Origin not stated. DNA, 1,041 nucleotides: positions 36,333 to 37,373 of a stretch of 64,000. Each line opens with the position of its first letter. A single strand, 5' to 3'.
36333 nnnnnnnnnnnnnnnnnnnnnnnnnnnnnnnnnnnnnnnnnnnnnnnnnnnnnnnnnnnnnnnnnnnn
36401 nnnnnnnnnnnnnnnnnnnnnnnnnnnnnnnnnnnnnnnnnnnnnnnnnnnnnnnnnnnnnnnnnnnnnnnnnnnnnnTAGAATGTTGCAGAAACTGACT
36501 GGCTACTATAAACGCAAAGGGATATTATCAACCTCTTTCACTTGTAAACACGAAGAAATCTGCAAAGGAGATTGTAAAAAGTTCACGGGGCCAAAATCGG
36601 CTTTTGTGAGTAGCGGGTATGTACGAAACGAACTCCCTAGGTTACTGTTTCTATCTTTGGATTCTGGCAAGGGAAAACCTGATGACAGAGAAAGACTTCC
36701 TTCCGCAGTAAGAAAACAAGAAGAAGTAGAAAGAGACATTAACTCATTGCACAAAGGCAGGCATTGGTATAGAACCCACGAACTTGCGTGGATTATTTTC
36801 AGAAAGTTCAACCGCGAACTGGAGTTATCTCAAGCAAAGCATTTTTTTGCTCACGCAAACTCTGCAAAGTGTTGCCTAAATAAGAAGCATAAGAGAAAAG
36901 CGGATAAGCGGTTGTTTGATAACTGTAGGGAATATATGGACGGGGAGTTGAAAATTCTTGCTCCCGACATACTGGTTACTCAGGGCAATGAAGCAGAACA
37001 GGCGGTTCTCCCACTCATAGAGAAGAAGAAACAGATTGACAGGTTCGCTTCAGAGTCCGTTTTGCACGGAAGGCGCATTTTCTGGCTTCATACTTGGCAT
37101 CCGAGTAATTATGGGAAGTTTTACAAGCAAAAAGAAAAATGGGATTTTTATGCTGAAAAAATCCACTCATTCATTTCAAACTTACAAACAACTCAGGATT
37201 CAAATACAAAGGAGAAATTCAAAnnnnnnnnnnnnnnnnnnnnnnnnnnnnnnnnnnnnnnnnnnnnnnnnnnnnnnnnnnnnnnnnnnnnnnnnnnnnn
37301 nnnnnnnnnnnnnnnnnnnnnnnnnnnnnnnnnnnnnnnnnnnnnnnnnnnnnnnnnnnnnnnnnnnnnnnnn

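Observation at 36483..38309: AT-rich UDG-superfamily-like ORF lacking a stop codon and reading in frame into an FMN-dependent hydroxy-acid dehydrogenase gene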

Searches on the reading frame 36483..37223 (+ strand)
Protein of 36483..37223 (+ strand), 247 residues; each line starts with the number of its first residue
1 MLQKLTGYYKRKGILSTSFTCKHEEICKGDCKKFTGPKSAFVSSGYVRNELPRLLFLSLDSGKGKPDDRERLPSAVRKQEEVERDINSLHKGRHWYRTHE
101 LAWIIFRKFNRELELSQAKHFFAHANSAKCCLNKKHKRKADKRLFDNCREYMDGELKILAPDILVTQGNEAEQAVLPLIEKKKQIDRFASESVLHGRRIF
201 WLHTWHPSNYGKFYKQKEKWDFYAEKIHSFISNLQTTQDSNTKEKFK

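Call 4: search_protein_families(library=pfam, proteins=[window:36483-37223:+], max_evalue=1)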
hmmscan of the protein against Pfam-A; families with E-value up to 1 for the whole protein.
window:36483-37223:+ (247 aa): 2 families
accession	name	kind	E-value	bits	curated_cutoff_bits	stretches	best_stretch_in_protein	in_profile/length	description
PF03167.25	UDG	-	2.4e-08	34.6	24.3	1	116-222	44-133/141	Uracil DNA glycosylase superfamily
PF02146.23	SIR2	-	0.35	11.2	24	1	203-239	41-77/180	Sir2 family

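Call 5: search_protein_families(library=ncbifam, proteins=[window:36483-37223:+], max_evalue=1)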
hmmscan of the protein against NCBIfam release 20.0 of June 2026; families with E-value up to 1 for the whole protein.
window:36483-37223:+ (247 aa): 3 families
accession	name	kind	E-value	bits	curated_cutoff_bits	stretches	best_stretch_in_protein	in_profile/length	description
TIGR03914.1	UDG_fam_dom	hypoth_equivalog_domain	5.8e-05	22.8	189.95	1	136-212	138-210/231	UdgX family uracil-DNA binding protein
TIGR00758.1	UDG_fam4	subfamily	0.0001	22.1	125.3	1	137-220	77-160/173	uracil-DNA glycosylase, family 4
NF040953.1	Arch_udg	equivalog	0.004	16.7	250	1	137-209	88-164/184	type-4 uracil-DNA glycosylase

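Call 6: search_solved_structures(query=window:36483-37223:+, max_evalue=10, show_alignments=2)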
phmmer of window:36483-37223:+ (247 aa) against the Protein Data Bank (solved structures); distinct sequences matched with E-value up to 10: 1.
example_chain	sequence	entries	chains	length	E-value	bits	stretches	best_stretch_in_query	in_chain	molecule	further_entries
4zbx_A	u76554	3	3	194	0.52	12.9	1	126-202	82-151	Uracil-DNA glycosylase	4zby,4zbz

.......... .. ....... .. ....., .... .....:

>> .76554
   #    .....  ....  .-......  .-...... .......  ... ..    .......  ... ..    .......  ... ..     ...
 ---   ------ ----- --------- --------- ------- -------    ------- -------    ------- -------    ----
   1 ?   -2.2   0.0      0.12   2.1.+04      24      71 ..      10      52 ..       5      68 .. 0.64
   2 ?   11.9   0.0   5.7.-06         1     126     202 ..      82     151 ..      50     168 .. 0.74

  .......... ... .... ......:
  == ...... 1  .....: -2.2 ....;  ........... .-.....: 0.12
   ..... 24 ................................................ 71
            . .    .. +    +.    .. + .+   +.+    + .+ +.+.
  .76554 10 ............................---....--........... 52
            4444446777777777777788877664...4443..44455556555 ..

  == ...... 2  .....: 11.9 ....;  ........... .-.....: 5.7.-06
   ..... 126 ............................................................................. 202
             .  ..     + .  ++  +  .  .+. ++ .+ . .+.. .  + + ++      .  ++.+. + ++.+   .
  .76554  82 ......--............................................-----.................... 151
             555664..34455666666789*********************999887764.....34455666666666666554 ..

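Call 7: find_homologous_proteins(query=window:36483-37223:+, max_evalue=0.001)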
Query window:36483-37223:+ (247 aa): 636 proteins with E <= 0.001 among 865 candidates; the best 120 are listed.
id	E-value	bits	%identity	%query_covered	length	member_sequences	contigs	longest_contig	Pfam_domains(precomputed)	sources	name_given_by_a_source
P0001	1.3e-95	338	64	94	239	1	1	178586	PF03167.26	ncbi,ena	ncbi:uracil-DNA glycosylase family protein [Candidatus Mycalebacterium sp.]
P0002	1.6e-94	334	61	94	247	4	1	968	-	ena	-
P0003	1.7e-94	334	61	96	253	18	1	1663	PF03167.26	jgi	-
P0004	1.1e-92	328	61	94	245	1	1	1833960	PF03167.26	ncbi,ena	-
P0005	9.8e-91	322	59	96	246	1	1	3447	PF03167.26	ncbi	-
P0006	1.9e-90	321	58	94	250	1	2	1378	PF03167.26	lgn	-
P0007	1.4e-89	318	59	94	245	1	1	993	PF03167.26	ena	-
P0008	1.1e-88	315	58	94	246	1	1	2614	PF03167.26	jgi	-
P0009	1.3e-88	315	58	94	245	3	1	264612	PF03167.26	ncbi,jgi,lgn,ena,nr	ncbi:MAG: hypothetical protein OEZ10_06785 [Gammaproteobacteria bacterium]|nr:hypothetical protein [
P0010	1.6e-88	314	58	94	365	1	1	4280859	PF03167.26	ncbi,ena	-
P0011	2.1e-88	314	59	94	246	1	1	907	PF03167.26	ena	-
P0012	2.1e-88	314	58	94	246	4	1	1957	PF03167.26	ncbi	-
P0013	5.4e-88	313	58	94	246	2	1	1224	PF03167.26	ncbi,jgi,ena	-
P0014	3.3e-87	310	56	95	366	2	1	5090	PF03167.26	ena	-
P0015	9.6e-87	309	58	94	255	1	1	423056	PF03167.26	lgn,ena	-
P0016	1.9e-86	308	56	94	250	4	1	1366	PF03167.26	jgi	jgi:hypothetical protein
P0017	2.0e-86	307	57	94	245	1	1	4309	PF03167.26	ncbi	-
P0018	4.6e-86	306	56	94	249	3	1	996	PF03167.26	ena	-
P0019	5.2e-86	306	57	94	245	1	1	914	PF03167.26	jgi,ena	-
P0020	6.6e-86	306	57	94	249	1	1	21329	PF03167.26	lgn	-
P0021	1.7e-85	304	57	94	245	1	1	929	PF03167.26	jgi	-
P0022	1.9e-85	304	57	94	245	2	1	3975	PF03167.26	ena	-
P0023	3.9e-85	303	56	94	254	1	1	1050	PF03167.26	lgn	-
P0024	5.2e-85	303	59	88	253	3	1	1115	PF03167.26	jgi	jgi:hypothetical protein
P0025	5.9e-85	303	57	94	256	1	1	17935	PF03167.26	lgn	-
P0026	6.8e-85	302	57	94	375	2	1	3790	PF03167.26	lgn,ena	-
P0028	8.3e-85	302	56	94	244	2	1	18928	PF03167.26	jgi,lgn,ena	-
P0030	1.6e-84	301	56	94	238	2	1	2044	PF03167.26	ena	-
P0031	1.6e-84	301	56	94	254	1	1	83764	PF03167.26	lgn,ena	-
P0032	2.2e-84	301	55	95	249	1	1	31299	PF03167.26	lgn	-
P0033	2.3e-84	301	54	94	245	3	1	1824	PF03167.26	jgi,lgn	jgi:hypothetical protein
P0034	3.3e-84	300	57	94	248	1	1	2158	PF03167.26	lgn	-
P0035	3.8e-84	300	55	94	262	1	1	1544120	PF03167.26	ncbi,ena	-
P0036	3.9e-84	300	57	94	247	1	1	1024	PF03167.26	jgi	jgi:hypothetical protein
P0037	4.8e-84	300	57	94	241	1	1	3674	PF03167.26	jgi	jgi:Uracil DNA glycosylase superfamily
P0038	5.4e-84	299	56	94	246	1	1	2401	PF03167.26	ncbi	-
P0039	8.0e-84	299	57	94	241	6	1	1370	PF03167.26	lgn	-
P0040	9.1e-84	299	57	94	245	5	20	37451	PF03167.26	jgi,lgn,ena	-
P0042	1.2e-83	298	55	94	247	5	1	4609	PF03167.26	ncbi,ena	-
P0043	3.3e-83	297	57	94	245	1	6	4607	PF03167.26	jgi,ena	-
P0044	3.8e-83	297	55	94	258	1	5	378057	PF03167.26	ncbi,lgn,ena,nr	ncbi:MAG: hypothetical protein F4Y78_01075 [Candidatus Dadabacteria bacterium]|nr:hypothetical prote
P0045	4.5e-83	296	56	98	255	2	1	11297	PF03167.26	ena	-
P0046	5.9e-83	296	55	94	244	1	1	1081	PF03167.26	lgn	-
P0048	7.4e-83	296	55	94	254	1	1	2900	PF03167.26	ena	-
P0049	8.2e-83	296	57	94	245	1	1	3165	PF03167.26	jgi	jgi:hypothetical protein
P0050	8.4e-83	296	55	94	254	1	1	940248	PF03167.26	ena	-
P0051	1.3e-82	295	57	94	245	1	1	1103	PF03167.26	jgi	jgi:hypothetical protein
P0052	1.8e-82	295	57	88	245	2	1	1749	PF03167.26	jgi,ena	-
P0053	1.8e-82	295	56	94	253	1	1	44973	PF03167.26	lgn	-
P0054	1.9e-82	294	55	94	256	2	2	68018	PF03167.26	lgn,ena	-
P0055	2.5e-82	294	57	94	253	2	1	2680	PF03167.26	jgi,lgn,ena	-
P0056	2.9e-82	294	55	94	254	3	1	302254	PF03167.26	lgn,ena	-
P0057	3.2e-82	294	54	94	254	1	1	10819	PF03167.26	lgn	-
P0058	5.9e-82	293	55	94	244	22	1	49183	PF03167.26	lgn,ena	-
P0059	6.6e-82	293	54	94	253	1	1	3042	PF03167.26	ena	-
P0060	6.7e-82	293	57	93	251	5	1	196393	PF03167.26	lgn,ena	-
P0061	7.3e-82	293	55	96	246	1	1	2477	PF03167.26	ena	-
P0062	7.7e-82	292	55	94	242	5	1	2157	PF03167.26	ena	-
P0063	7.9e-82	292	55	95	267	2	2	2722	PF03167.26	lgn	-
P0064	8.0e-82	292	59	88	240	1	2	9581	PF03167.26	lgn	-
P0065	1.0e-81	292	54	94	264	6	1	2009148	PF03167.26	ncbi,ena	-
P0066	1.1e-81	292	55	94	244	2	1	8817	PF03167.26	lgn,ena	-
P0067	1.2e-81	292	54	94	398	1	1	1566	PF03167.26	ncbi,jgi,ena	-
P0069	1.5e-81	292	55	94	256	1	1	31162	PF03167.26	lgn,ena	-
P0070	1.8e-81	291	54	94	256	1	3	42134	PF03167.26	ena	-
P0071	2.0e-81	291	55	94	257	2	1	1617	PF03167.26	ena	-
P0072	2.3e-81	291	56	94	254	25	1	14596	PF03167.26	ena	-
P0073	2.4e-81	291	56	93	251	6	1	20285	PF03167.26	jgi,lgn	-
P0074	3.0e-81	291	55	94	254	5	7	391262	PF03167.26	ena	-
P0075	3.4e-81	290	56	94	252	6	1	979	PF03167.26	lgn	-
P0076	3.7e-81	290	55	94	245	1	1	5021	PF03167.26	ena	-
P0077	3.8e-81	290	57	94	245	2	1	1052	PF03167.26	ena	-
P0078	7.7e-81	289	56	94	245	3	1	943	PF03167.26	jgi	jgi:hypothetical protein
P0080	9.1e-81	289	57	93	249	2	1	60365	PF03167.26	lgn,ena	-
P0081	9.7e-81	289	56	97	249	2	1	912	PF03167.26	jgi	-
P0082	1.3e-80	288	53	100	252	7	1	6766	PF03167.26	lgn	-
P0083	1.4e-80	288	56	94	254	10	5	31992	PF03167.26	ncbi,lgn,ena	-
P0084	1.4e-80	288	55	94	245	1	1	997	PF03167.26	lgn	-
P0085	1.6e-80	288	56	94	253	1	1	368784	PF03167.26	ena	-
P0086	1.6e-80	288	55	94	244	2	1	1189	PF03167.26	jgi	jgi:hypothetical protein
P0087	2.0e-80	288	54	94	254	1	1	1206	PF03167.26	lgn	-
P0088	2.3e-80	288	56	94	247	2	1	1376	PF03167.26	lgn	-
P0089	2.4e-80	288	54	94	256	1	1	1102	PF03167.26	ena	-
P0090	2.6e-80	287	54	94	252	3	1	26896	PF03167.26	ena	-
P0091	2.6e-80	287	55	93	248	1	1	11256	PF03167.26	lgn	-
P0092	3.2e-80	287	58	94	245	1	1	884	PF03167.26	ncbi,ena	-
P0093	3.5e-80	287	57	94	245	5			PF03167.26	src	-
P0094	3.6e-80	287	57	94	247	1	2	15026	PF03167.26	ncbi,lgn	-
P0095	4.7e-80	287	55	94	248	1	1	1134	PF03167.26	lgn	-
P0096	5.1e-80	286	56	94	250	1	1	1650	PF03167.26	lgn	-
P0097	5.6e-80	286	54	94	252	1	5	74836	PF03167.26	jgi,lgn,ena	jgi:hypothetical protein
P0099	7.6e-80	286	55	93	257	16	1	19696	PF03167.26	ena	-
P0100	1.1e-79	285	54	94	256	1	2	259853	PF03167.26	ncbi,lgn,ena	-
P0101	1.5e-79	285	56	94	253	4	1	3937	PF03167.26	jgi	jgi:hypothetical protein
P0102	1.5e-79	285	56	94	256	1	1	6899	PF03167.26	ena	-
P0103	1.5e-79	285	55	94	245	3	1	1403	PF03167.26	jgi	jgi:hypothetical protein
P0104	1.7e-79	285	54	94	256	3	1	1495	PF03167.26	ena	-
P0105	2.0e-79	285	54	94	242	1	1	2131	PF03167.26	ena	-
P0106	2.0e-79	285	56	88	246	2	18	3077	PF03167.26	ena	-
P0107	2.5e-79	284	57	93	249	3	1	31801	PF03167.26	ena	-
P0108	2.9e-79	284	53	94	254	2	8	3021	PF03167.26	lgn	-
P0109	3.8e-79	284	55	94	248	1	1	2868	PF03167.26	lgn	-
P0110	3.9e-79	284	54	94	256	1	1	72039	PF03167.26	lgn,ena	-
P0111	4.0e-79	284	56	94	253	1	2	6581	PF03167.26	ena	-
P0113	5.4e-79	283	55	94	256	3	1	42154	PF03167.26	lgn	-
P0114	5.7e-79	283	53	96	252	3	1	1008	PF03167.26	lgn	-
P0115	9.3e-79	282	53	95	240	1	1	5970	PF03167.26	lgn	-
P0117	1.4e-78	282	56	94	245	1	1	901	PF03167.26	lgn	-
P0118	1.8e-78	281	53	96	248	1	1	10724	PF03167.26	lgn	-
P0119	2.0e-78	281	53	94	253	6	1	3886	PF03167.26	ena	-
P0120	3.3e-78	281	56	93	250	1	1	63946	PF03167.26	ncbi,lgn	-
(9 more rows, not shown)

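Call 10: search_protein_families(library=padloc, proteins=[window:36483-37223:+], max_evalue=1)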
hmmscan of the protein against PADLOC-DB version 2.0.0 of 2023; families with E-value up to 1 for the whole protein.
window:36483-37223:+ (247 aa): 0 families

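Call 11: search_protein_families(library=phrogs, proteins=[window:36483-37223:+], max_evalue=1)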
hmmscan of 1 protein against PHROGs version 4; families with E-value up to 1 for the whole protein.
window:36483-37223:+ (247 aa): 0 families

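Call 33: find_encoding_contigs(protein=P0001, flank=6000, max_places=2)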
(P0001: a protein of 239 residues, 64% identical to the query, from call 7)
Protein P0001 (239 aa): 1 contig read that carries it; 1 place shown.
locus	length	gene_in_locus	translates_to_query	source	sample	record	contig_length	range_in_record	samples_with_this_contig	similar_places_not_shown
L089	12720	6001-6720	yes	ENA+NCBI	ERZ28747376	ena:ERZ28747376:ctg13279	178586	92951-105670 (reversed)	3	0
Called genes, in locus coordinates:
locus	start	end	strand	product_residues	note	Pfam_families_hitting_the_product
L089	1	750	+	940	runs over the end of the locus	PF00133:tRNA-synt_1, PF09334:tRNA-synt_1g, PF01406:tRNA-synt_1e (weak), PF01921:tRNA-synt_1f (weak), PF08264:Anticodon_1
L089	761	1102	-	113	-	PF11969:DcpS_C, PF01230:HIT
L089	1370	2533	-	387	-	PF02463:SMC_N, PF13175:AAA_15 (weak), PF13476:AAA_23, PF13304:AAA_21 (faint)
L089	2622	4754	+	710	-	PF02359:CDC48_N, PF13207:AAA_17 (faint), PF13238:AAA_18 (faint), PF05496:RuvB_N (faint), PF00004:AAA, PF17862:AAA_lid_3, PF00004:AAA, PF17862:AAA_lid_3 (weak), +14 more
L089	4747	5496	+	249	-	PF06750:A24_N_bact, PF01478:Peptidase_A24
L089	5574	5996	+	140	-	-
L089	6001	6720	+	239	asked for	PF03167:UDG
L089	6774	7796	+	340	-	PF01018:GTP1_OBG, PF01926:MMR_HSR1, PF02421:FeoB_N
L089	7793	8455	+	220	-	PF03435:Sacchrp_dh_NADP (weak), PF05368:NmrA, PF13460:NAD_binding_10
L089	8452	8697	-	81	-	PF21742:DUF6868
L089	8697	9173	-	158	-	PF13474:SnoaL_3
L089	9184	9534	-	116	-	-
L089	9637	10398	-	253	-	PF00106:adh_short, PF08659:KR, PF23441:SDR, PF13561:adh_short_C2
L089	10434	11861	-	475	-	PF01266:DAO (weak), PF01593:Amino_oxidase, PF13450:NAD_binding_8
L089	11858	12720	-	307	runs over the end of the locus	PF00762:Ferrochelatase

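Call 34: find_encoding_contigs(protein=P0004, flank=6000, max_places=2)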
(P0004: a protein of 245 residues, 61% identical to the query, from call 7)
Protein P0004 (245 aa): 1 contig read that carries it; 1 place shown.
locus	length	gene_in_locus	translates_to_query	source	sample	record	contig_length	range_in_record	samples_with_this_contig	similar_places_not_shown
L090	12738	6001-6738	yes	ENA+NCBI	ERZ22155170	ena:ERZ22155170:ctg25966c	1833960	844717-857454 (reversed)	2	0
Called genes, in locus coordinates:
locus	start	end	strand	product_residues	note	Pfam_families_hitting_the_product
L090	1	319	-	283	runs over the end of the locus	PF03462:PCRF, PF00472:RF-1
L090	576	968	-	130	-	PF01842:ACT (weak), PF13291:ACT_4 (faint), PF13840:ACT_7 (faint), PF19571:ACT_8 (weak), PF22629:ACT_AHAS_ss (faint), PF22468:ACT_9 (faint), PF01842:ACT (weak)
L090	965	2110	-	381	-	PF00282:Pyridoxal_deC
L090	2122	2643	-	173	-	PF07823:CPDase (weak), PF13563:2_5_RNA_ligase2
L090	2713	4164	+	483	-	PF20123:DUF6513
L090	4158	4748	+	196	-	PF04289:DUF447_N, PF20766:DUF447_C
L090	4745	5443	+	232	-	PF04476:4HFCP_synth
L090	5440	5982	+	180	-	PF20221:DUF6580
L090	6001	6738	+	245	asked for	PF03167:UDG (weak)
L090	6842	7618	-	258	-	PF13391:HNH_2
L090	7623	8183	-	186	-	-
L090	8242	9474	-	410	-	PF13173:AAA_14, PF13401:AAA_22 (faint), PF13635:DUF4143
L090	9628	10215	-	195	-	PF00696:AA_kinase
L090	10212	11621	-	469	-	PF04715:, PF00425:Chorismate_bind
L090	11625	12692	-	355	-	PF01968:Hydantoinase_A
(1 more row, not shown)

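Call 35: find_encoding_contigs(protein=P0035, flank=6000, max_places=2)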
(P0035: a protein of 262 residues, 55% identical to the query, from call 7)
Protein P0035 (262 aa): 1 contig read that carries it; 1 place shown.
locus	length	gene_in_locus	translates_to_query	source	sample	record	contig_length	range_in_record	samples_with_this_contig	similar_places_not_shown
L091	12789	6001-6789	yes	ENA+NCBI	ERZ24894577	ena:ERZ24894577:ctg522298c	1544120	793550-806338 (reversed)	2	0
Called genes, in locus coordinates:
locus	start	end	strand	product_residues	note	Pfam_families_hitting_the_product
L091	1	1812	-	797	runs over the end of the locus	PF03636:Glyco_hydro_65N, PF03632:Glyco_hydro_65m, PF03633:Glyco_hydro_65C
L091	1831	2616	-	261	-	PF00702:Hydrolase, PF13419:HAD_2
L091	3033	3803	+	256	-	PF00106:adh_short, PF08659:KR, PF23441:SDR (weak), PF13561:adh_short_C2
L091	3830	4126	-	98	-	-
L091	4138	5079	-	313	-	PF02401:LYTB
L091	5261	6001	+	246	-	PF00215:OMPdecase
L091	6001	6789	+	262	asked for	PF03167:UDG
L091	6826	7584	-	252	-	PF23023:Anti-Pycsar_Apyc1, PF00753:Lactamase_B, PF12706:Lactamase_B_2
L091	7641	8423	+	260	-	PF01887:SAM_HAT_N, PF20257:SAM_HAT_C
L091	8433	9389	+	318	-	PF00849:PseudoU_synth_2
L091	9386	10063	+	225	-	PF02578:Cu-oxidase_4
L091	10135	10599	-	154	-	PF10604:Polyketide_cyc2, PF03364:Polyketide_cyc (weak)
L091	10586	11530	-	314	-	PF00106:adh_short, PF13561:adh_short_C2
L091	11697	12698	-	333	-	PF00106:adh_short, PF08659:KR, PF13561:adh_short_C2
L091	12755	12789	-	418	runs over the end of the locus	PF00685:Sulfotransfer_1 (faint), PF13469:Sulfotransfer_3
